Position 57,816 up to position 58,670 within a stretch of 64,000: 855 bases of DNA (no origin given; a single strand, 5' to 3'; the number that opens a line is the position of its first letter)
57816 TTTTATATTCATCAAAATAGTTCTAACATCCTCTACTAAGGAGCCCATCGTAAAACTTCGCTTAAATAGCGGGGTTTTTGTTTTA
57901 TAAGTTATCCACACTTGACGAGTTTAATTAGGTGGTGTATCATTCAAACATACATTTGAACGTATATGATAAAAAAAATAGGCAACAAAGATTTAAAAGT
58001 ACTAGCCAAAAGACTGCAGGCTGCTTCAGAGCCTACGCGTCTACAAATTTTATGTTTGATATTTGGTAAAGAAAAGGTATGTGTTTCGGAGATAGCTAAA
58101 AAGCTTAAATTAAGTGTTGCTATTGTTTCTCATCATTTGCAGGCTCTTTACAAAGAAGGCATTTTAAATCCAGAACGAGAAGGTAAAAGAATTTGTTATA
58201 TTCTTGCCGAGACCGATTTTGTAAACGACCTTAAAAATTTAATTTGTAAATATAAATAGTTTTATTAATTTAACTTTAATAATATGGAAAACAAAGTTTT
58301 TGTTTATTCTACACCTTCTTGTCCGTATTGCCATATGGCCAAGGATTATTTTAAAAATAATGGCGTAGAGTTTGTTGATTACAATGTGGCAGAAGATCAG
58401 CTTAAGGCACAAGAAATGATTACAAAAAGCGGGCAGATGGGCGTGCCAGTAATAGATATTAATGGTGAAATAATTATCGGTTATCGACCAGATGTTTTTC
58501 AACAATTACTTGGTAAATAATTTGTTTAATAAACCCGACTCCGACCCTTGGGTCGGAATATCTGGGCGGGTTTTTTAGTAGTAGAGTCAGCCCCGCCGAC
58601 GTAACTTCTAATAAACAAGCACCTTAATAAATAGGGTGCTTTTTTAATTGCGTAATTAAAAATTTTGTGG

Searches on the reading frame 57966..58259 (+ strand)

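Call 39: search_protein_families(library=pfam, proteins=[window:57966-58259:+], max_evalue=0.001)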
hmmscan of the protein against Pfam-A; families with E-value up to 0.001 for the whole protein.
window:57966-58259:+ (97 aa): 5 families
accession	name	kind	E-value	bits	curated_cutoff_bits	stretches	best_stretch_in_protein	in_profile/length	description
PF01022.26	HTH_5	-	5.9e-15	55.3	22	1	23-68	2-46/47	Bacterial regulatory protein, arsR family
PF13412.12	HTH_24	-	1.6e-06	28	21.9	1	23-67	3-47/48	Winged helix-turn-helix DNA-binding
PF12840.13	HTH_20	-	4.5e-06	27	27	1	21-68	2-49/51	Helix-turn-helix domain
PF01047.28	MarR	-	8.5e-06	26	24.6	1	23-68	3-48/59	MarR family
PF25212.1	HVO_A0114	-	2.5e-05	24.4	27.6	1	17-75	16-74/84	HVO_A0114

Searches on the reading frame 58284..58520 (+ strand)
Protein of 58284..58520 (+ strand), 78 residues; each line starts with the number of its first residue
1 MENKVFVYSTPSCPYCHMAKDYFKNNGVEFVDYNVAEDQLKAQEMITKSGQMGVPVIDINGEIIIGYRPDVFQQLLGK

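Call 39: search_protein_families(library=pfam, proteins=[window:58284-58520:+], max_evalue=0.001)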
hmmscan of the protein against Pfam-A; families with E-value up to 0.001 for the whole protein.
window:58284-58520:+ (78 aa): 2 families
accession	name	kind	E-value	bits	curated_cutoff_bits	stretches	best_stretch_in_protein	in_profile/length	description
PF00462.30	Glutaredoxin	-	2.9e-19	69.5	22.9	1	5-64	1-60/60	Glutaredoxin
PF13192.12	Thioredoxin_3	-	0.00015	22.2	24.8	1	4-64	4-60/76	Thioredoxin domain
